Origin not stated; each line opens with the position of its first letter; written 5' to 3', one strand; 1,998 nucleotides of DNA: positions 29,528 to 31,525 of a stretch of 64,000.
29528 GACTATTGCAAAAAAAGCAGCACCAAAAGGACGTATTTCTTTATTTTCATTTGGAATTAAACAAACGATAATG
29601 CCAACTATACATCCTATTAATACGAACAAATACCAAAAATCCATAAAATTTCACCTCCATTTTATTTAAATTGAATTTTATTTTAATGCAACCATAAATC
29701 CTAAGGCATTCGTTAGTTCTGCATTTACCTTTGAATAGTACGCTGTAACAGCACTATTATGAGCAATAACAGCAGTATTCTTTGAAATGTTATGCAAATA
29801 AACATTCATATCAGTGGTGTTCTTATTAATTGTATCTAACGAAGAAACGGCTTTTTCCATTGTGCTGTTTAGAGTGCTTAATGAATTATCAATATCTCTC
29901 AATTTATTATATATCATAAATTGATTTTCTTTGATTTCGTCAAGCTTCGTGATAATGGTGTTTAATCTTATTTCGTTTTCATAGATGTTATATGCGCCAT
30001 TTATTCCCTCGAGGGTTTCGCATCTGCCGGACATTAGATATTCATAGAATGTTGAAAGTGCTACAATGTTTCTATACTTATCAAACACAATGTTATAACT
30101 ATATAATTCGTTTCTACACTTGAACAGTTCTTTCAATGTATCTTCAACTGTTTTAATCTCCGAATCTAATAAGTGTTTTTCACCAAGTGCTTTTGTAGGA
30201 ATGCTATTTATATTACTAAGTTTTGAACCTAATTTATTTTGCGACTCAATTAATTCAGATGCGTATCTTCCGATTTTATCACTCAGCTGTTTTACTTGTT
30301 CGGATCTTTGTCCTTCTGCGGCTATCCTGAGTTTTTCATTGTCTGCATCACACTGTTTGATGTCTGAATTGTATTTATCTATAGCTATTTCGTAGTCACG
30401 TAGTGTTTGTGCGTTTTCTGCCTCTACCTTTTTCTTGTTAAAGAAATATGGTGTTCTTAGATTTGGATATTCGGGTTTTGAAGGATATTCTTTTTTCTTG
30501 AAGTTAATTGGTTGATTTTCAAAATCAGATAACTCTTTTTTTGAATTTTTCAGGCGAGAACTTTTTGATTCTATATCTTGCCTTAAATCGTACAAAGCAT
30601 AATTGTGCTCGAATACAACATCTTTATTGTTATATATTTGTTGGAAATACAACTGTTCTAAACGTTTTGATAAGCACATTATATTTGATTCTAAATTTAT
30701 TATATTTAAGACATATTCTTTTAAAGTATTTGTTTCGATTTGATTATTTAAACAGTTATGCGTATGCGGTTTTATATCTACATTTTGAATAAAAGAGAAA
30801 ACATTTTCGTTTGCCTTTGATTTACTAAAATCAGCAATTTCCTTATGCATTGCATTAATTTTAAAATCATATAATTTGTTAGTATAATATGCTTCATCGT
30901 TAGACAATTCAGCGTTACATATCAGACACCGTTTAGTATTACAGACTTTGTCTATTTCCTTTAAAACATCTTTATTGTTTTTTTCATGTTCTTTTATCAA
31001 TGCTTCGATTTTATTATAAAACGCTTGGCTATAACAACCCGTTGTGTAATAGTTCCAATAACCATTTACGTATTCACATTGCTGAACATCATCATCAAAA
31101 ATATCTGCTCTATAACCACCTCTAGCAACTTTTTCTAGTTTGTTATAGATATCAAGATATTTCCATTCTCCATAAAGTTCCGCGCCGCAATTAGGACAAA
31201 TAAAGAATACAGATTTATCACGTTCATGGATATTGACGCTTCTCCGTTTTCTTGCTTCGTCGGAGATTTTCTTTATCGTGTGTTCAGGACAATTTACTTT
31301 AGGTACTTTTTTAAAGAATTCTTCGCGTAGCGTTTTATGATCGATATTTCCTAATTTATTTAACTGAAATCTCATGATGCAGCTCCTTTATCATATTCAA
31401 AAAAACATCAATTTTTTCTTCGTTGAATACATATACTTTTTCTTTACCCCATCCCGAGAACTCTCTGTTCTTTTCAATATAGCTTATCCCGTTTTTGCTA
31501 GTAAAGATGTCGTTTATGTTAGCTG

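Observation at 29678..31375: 565-aa protein: N-terminal CxxH...CxxC zinc ribbon, second Cys cluster, ~400-aa coiled coil and hydrophobic tail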

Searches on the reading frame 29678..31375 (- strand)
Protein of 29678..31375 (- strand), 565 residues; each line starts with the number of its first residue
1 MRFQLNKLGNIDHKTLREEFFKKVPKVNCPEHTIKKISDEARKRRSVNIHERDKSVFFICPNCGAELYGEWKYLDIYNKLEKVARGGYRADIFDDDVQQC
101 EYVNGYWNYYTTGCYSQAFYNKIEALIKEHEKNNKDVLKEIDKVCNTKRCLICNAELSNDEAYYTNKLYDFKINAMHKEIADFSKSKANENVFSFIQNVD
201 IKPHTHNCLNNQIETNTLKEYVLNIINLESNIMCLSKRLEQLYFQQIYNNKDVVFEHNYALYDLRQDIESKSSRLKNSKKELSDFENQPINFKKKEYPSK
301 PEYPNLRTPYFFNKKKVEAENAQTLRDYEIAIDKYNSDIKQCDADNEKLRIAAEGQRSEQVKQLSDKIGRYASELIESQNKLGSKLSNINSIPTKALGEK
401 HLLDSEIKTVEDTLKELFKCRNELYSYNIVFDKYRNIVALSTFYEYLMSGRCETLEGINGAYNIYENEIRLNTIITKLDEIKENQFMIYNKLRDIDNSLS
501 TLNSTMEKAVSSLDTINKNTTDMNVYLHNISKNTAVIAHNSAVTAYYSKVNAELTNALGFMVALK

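Call 3: search_protein_families(library=pfam, proteins=[window:29678-31375:-], max_evalue=1)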
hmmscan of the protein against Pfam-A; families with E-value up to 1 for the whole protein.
window:29678-31375:- (565 aa): 9 families
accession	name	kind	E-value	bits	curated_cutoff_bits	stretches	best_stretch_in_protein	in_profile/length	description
PF07754.17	HVO_2753_ZBP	-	0.0021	18.2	33.2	1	48-65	7-24/46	Small zinc finger protein HVO_2753-like, Zn-binding pocket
PF16519.10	TRPM_tetra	-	0.011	16.3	26.6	1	473-516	13-56/56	Tetramerisation domain of TRPM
PF09602.15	PhaP_Bmeg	-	0.011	16.2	28.3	1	314-419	28-135/168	Polyhydroxyalkanoic acid inclusion protein (PhaP_Bmeg)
PF19111.5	DUF5798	-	0.06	14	27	1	477-536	9-68/89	Family of unknown function (DUF5798)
PF03271.22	EB1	-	0.08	13.7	27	0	489-510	9-32/41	EB1-like C-terminal motif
PF11068.13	YlqD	-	0.12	13.2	27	1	322-394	19-91/131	YlqD protein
PF08651.15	DASH_Duo1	-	0.12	12.6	25.4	1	490-525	7-42/74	DASH complex subunit Duo1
PF13240.11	Zn_Ribbon_1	-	0.13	12.5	25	1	60-72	2-14/23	zinc-ribbon domain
PF25541.1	TBCA_PH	-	0.9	9.7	27.8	1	244-295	11-62/139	PH domain-containing proteins, TBCA domain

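Call 4: search_protein_families(library=padloc, proteins=[window:29678-31375:-], max_evalue=1)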
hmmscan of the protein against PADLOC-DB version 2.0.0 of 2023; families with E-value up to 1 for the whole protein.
window:29678-31375:- (565 aa): 0 families

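Call 5: search_protein_families(library=phrogs, proteins=[window:29678-31375:-], max_evalue=1)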
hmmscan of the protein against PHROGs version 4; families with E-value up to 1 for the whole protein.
window:29678-31375:- (565 aa): 5 families
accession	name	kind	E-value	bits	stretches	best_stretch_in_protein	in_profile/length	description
phrog_5553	-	unknown function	0.039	15.2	1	468-539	41-109/114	-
phrog_13254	-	unknown function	0.073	14.4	1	317-387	15-86/132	-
phrog_14174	-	unknown function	0.31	12.1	0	155-171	4-20/49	-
phrog_5389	-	integration and excision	0.64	10.8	0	321-382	19-83/217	transposase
phrog_23464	-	unknown function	0.97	9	0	462-525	80-143/539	-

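Call 6: search_protein_families(library=ncbifam, proteins=[window:29678-31375:-], max_evalue=1)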
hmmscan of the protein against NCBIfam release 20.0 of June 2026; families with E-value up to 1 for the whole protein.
window:29678-31375:- (565 aa): 1 family
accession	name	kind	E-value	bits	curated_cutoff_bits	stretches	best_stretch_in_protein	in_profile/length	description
NF011481.0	PRK14890.1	equivalog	0.0031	17.5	61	1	47-66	17-36/61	putative Zn-ribbon RNA-binding protein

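Call 7: find_homologous_proteins(query=window:29678-31375:-, max_evalue=0.001)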
Query window:29678-31375:- (565 aa): 195 proteins with E <= 0.001 among 8000 candidates; the best 120 are listed.
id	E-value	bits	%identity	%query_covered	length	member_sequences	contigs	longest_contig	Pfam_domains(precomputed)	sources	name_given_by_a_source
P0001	0.0e+0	1259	100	100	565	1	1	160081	-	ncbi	-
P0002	3.4e-226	770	65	100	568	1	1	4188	-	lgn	-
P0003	6.8e-171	588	52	100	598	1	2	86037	-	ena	-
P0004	3.3e-150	520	65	69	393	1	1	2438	-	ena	-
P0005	1.0e-141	492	49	93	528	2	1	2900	-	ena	-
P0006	5.5e-131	456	45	100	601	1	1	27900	-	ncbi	-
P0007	2.7e-130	454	47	90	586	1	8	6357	-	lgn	-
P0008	6.2e-125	436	45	92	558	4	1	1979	-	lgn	-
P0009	1.8e-120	422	44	90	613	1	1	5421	-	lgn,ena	-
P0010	2.0e-119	418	42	92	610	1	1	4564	-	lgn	-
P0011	6.5e-117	410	43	90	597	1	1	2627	-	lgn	-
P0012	4.4e-113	397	42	90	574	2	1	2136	-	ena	-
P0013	1.9e-111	392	43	90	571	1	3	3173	-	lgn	-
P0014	2.1e-110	388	43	92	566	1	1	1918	-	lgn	-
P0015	3.5e-105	371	37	100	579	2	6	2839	-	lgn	-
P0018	1.2e-101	359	38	100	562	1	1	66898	-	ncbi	-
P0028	6.1e-89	317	36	91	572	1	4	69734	-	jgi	-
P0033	1.8e-87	313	38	90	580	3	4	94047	-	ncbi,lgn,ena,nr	ncbi:MAG: hypothetical protein J6A96_05555 [Clostridia bacterium]|nr:hypothetical protein [Clostridi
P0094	6.8e-70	255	45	61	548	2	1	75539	-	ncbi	-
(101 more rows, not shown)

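Call 8: search_solved_structures(query=window:29678-31375:-, max_evalue=1)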
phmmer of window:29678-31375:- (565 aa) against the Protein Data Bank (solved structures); distinct sequences matched with E-value up to 1: 3.
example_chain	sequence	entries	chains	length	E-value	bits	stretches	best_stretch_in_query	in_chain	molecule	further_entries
9z3k_A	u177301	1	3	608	0.2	13.7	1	468-554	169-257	SPIKE PROTEIN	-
9fhl_C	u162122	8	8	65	0.22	13.6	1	49-67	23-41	Small zinc finger protein HVO-2753-like zinc-binding pocket domain-containing protein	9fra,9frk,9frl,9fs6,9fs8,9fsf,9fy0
4wv4_A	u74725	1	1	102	0.57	12.2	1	299-360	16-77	Transcription initiation factor TFIID subunit 10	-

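Call 12: find_encoding_contigs(protein=P0001, flank=10000, max_places=3)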
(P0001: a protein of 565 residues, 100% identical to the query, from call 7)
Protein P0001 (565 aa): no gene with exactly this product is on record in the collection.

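Call 13: find_encoding_contigs(protein=P0003, flank=8000, max_places=3)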
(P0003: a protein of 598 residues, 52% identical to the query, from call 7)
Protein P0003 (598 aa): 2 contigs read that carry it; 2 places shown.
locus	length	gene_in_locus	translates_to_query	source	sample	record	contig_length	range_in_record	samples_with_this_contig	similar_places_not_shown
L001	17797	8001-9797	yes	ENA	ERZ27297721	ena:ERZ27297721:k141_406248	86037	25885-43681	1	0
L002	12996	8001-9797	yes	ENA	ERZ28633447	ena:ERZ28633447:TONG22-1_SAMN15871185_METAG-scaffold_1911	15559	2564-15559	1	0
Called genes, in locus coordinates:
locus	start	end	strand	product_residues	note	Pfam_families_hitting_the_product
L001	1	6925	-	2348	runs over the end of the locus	PF10091:Glycoamylase, PF06165:GH94_b-supersand, PF17167:Glyco_hydro_94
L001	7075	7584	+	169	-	-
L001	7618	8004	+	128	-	-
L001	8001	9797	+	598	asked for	-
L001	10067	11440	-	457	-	PF03448:MgtE_N, PF00571:CBS, PF01769:MgtE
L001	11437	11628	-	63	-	-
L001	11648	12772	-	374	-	PF00226:DnaJ, PF01556:DnaJ_C, PF27659:CHP02642 (faint), PF00684:DnaJ_CXXCXGXG, PF27439:DnaJ_C_2 (weak)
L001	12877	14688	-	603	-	PF00012:HSP70, PF06723:MreB_Mbl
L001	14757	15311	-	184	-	PF01025:GrpE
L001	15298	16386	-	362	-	PF01628:HrcA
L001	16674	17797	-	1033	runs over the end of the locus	PF00754:F5_F8_type_C (weak), PF22633:F5_F8_type_C_2 (faint), PF00754:F5_F8_type_C (weak), PF16147:DUF4855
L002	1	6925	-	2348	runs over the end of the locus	PF10091:Glycoamylase, PF06165:GH94_b-supersand, PF17167:Glyco_hydro_94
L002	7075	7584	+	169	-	-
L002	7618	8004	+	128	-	-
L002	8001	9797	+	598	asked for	-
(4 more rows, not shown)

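Call 14: find_encoding_contigs(protein=P0018, flank=6000, max_places=2)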
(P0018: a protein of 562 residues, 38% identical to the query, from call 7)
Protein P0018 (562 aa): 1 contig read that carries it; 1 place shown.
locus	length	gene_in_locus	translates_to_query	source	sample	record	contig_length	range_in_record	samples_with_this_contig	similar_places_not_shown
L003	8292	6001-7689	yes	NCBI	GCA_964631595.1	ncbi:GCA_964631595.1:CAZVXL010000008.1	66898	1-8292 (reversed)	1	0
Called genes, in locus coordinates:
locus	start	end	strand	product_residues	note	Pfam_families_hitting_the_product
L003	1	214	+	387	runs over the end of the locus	PF01817:CM_2, PF00800:PDT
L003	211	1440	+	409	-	PF08501:Shikimate_dh_N, PF00004:AAA (faint), PF13238:AAA_18 (weak), PF13671:AAA_33 (weak), PF01202:SKI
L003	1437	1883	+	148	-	PF01220:DHquinase_II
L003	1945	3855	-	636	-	PF01134:GIDA, PF07992:Pyr_redox_2 (weak), PF12831:FAD_oxidored, PF21680:GIDA_C_1st, PF13932:SAM_GIDA_C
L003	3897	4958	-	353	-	PF13303:PTS_EIIC_2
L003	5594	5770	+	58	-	-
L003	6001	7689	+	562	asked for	-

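Call 15: find_encoding_contigs(protein=P0028, flank=6000, max_places=2)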
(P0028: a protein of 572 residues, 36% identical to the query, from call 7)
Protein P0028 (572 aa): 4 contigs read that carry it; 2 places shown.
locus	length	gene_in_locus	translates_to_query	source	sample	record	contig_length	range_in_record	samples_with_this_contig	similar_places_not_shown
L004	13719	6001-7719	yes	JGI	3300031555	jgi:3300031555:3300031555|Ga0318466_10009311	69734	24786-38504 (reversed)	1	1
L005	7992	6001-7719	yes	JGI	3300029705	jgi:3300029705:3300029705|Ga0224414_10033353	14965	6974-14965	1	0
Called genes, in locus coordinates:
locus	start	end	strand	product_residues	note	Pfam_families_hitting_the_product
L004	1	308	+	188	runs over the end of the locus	PF14512:TM1586_NiRdase, PF00881:Nitroreductase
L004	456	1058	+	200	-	PF05076:SUFU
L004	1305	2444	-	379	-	PF13088:BNR_2 (faint), PF02012:BNR (faint)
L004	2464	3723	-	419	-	PF01408:GFO_IDH_MocA, PF21252:Glyco_hydro_109_C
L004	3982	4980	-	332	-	PF00149:Metallophos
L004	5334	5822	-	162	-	-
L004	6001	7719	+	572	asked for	-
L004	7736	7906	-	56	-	PF13551:HTH_29 (faint), PF02796:HTH_7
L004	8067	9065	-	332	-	PF14057:GGGtGRT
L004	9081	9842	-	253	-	-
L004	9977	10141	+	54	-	PF07561:DUF1540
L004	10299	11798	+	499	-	PF00089:Trypsin, PF13365:Trypsin_2, PF00595:PDZ, PF13180:PDZ_2, PF17820:PDZ_6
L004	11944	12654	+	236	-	PF00072:Response_reg, PF08769:Spo0A_C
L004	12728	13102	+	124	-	PF03965:Penicillinase_R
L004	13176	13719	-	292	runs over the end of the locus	PF00165:HTH_AraC, PF12833:HTH_18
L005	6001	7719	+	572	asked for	-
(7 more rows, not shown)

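Call 16: find_encoding_contigs(protein=P0033, flank=6000, max_places=2)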
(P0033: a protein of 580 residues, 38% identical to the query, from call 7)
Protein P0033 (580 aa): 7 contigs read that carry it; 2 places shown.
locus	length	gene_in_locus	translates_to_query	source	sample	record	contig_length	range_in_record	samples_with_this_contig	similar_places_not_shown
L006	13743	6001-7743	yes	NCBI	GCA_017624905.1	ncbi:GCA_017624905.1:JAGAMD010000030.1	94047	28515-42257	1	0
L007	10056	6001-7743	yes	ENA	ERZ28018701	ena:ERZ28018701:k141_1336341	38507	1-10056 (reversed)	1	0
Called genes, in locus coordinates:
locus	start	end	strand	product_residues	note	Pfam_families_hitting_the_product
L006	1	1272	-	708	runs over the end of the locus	PF06480:FtsH_ext (faint), PF05496:RuvB_N (faint), PF00004:AAA, PF07728:AAA_5 (faint), PF17862:AAA_lid_3, PF01434:Peptidase_M41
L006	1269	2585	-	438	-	PF01171:ATP_bind_3, PF06508:QueC (faint), PF11734:TilS_C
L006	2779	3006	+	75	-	-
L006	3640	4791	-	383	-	PF00144:Beta-lactamase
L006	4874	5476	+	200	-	PF01764:Lipase_3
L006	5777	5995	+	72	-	-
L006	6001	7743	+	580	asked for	-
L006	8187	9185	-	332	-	PF14057:GGGtGRT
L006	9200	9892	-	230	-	-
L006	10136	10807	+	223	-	PF01479:S4 (weak), PF00849:PseudoU_synth_2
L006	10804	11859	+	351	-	-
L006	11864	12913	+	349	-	-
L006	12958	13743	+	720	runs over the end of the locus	PF09371:Tex_N, PF22706:Tex_central_region, PF16921:Tex_YqgF, PF14635:HHH_7, PF12836:HHH_3, PF17674:HHH_9, PF00575:S1, PF23459:S1_RRP5, +1 more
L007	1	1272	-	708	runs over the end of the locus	PF06480:FtsH_ext (faint), PF05496:RuvB_N (faint), PF00004:AAA, PF07728:AAA_5 (faint), PF17862:AAA_lid_3, PF01434:Peptidase_M41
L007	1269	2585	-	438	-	PF01171:ATP_bind_3, PF06508:QueC (faint), PF11734:TilS_C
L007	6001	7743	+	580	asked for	-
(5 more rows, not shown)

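Call 17: find_encoding_contigs(protein=P0094, flank=6000, max_places=2)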
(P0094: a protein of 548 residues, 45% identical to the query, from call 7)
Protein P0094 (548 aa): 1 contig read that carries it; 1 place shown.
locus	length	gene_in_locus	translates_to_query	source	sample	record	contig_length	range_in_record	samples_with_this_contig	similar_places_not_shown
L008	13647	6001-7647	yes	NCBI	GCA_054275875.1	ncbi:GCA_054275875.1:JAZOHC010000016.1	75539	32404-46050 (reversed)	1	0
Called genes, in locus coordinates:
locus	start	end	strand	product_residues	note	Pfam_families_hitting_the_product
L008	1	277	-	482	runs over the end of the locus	-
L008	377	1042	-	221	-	-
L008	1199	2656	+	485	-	PF01546:Peptidase_M20, PF07687:M20_dimer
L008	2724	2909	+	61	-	-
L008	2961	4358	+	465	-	PF17651:Raco_middle, PF14574:RACo_C_ter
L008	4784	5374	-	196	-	PF02661:Fic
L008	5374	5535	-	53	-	-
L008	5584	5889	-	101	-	-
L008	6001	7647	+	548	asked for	-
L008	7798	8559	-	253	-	PF01522:Polysacc_deac_1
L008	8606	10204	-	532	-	PF28550:DUF8436, PF00890:FAD_binding_2 (faint), PF01266:DAO (faint), PF03486:HI0933_like (faint), PF21688:FAD-depend_C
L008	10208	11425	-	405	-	PF03486:HI0933_like, PF07992:Pyr_redox_2 (faint), PF22780:HI0933_like_1st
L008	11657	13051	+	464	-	PF01336:tRNA_anti-codon, PF00152:tRNA-synt_2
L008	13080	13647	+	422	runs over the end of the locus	PF12897:Asp_aminotransf, PF00155:Aminotran_1_2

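Call 19: find_related_loci(query=A1, collection=genome_contigs, flank=6000)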
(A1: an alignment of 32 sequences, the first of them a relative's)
Query A1 (565 aa) in genome_contigs; peptide patterns used: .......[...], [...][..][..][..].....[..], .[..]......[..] (x = any residue, [..] = any of these).
145 stretches matched a pattern; 49 encode a relative of the query (tblastn E <= 1e-3); 49 distinct loci.
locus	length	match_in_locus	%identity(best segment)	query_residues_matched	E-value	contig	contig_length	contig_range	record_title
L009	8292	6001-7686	38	1-565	6e-113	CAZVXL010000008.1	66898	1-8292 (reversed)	MAG TPA_asm: uncultured Lachnospiraceae bacterium isolate SRP313737_co1_119 genome assembly, contig: NODE_699_length_668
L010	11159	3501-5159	40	1-564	2e-111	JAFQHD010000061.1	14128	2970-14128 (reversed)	MAG: Clostridia bacterium isolate RGIG1815 Goat_Cecum-5__c192175, whole genome shotgun sequence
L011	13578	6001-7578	38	58-565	6e-99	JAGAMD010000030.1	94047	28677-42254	MAG: Clostridia bacterium isolate RGIG8568 Water_deer_Cecum-3__c514364, whole genome shotgun sequence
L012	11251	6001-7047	42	218-564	5e-83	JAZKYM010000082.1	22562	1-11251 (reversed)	MAG: Vescimonas sp. isolate T1900045101_TC20190095.MAGScoT_cleanbin_000017 SGB_4762_k141_365413, whole genome shotgun se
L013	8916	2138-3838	32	54-564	6e-75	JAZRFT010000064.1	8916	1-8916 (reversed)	MAG: Acutalibacteraceae bacterium isolate T1900045494_YK20190188.MAGScoT_cleanbin_000031 SGB_7410_k141_1372043, whole ge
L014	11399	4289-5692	34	53-565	1e-73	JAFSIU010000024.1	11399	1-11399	MAG: Bacillota bacterium isolate RGIG3181 Goat_Rectum.Co__c251508, whole genome shotgun sequence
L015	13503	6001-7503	34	59-565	3e-70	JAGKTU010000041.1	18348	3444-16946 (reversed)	MAG: Clostridia bacterium isolate cow5.11 cow5_11_145, whole genome shotgun sequence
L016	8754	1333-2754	33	59-565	1e-69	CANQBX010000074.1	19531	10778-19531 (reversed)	MAG: uncultured Lachnospiraceae bacterium isolate Lapin-001__bin4 genome assembly, contig: Lapin-001__NODE_2971_length_1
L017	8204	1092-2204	39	218-565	7e-69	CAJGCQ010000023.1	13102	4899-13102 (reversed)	MAG: Clostridiaceae bacterium isolate MAG26 genome assembly, contig: k141_4554890_length_13102_cov_21.6935, whole genome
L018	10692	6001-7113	41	218-565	3e-68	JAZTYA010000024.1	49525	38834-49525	MAG: Acutalibacteraceae bacterium isolate T1900045328_YK20190017.MAGScoT_cleanbin_000019 SGB_6484_k141_964845, whole gen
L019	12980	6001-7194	38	201-565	3e-67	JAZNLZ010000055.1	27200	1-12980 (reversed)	MAG: Acutalibacteraceae bacterium isolate T1900044665_TS20190131.MAGScoT_cleanbin_000019 SGB_1555_k141_3754848, whole ge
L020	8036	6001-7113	39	218-565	3e-64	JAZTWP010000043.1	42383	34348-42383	MAG: Acutalibacteraceae bacterium isolate T1900045333_YK20190022.MAGScoT_cleanbin_000010 SGB_6552_k141_439075, whole gen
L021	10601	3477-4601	41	213-564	3e-69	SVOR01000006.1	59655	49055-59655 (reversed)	MAG: Oscillospiraceae bacterium isolate SIG570 NODE_3000_length_59655_cov_1.723256, whole genome shotgun sequence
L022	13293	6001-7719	30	40-565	1e-62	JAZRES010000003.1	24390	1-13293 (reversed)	MAG: Acutalibacteraceae bacterium isolate T1900045498_YK20190192.MAGScoT_cleanbin_000043 SGB_7465_k141_1476220, whole ge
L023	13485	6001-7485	30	59-564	2e-60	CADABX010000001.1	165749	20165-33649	MAG: Ruminococcaceae bacterium isolate RUG13155 genome assembly, contig: RUG13155_asm_1, whole genome shotgun sequence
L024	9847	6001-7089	35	218-564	5e-54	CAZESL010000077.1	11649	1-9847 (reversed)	MAG TPA_asm: uncultured Eubacteriales bacterium isolate SRP315200_co1_232 genome assembly, contig: NODE_12039_length_116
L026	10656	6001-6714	43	327-565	4e-48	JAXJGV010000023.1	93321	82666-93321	MAG: Oscillospiraceae bacterium isolate DOME_MAG_1263 1263_C0121_k141_129847, whole genome shotgun sequence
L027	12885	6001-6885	36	293-564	1e-39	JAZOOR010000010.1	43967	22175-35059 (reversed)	MAG: Oscillospiraceae bacterium isolate T1900045627_YK20190321.MAGScoT_cleanbin_000009 SGB_8035_k141_1504901, whole geno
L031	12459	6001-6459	38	394-539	5e-24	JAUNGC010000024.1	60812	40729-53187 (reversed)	MAG: Eubacteriales bacterium isolate S26M_St_34 NODE_330_length_60812_cov_72.003736, whole genome shotgun sequence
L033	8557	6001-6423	40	402-535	1e-23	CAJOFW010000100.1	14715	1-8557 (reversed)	uncultured Oscillospiraceae bacterium isolate Red_deer_3_mag_173 genome assembly, contig: scaffold_23118, whole genome s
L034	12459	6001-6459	33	399-551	5e-23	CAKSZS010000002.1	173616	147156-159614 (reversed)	MAG: uncultured Faecalibacterium sp. isolate REFINED_METABAT215_TOP10_CONTIGS_1500_ASSEMBLY_K77_MERGED__Hadza_MoBio_hadz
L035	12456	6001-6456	37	408-551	1e-22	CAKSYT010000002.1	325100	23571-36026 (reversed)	MAG: uncultured Faecalibacterium sp. isolate REFINED_METABAT215_TOP10_CONTIGS_1500_ASSEMBLY_K77_MERGED__Hadza_MoBio_hadz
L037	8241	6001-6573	31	367-534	2e-21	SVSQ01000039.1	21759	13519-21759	MAG: Oscillospiraceae bacterium isolate SIG673 NODE_45538_length_21759_cov_2.162953, whole genome shotgun sequence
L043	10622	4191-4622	32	398-555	8e-19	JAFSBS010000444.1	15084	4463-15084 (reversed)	MAG: Clostridia bacterium isolate RGIG2997 Goat_Rectum-3__c873686, whole genome shotgun sequence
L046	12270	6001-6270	47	423-505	2e-18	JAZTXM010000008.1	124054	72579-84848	MAG: Clostridia bacterium isolate T1900045330_YK20190019.MAGScoT_cleanbin_000002 SGB_6512_k141_2770901, whole genome sho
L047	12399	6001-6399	34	406-552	2e-18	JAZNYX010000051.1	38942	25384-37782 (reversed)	MAG: Clostridia bacterium isolate T1900044773_TS20190239.MAGScoT_cleanbin_000029 SGB_2460_k141_955088, whole genome shot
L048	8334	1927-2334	39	399-518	3e-18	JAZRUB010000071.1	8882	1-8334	MAG: Eubacteriales bacterium isolate T1900045337_YK20190026.MAGScoT_cleanbin_000042 SGB_6626_k141_648542, whole genome s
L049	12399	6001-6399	35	406-552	3e-18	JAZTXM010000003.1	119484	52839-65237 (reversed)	MAG: Clostridia bacterium isolate T1900045330_YK20190019.MAGScoT_cleanbin_000002 SGB_6512_k141_26904, whole genome shotg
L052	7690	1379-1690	39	425-521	9e-18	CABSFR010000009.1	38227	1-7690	MAG TPA_asm: uncultured Clostridiales bacterium isolate MGYG-HGUT-02250 genome assembly, contig: GUT_GENOME139809_9, who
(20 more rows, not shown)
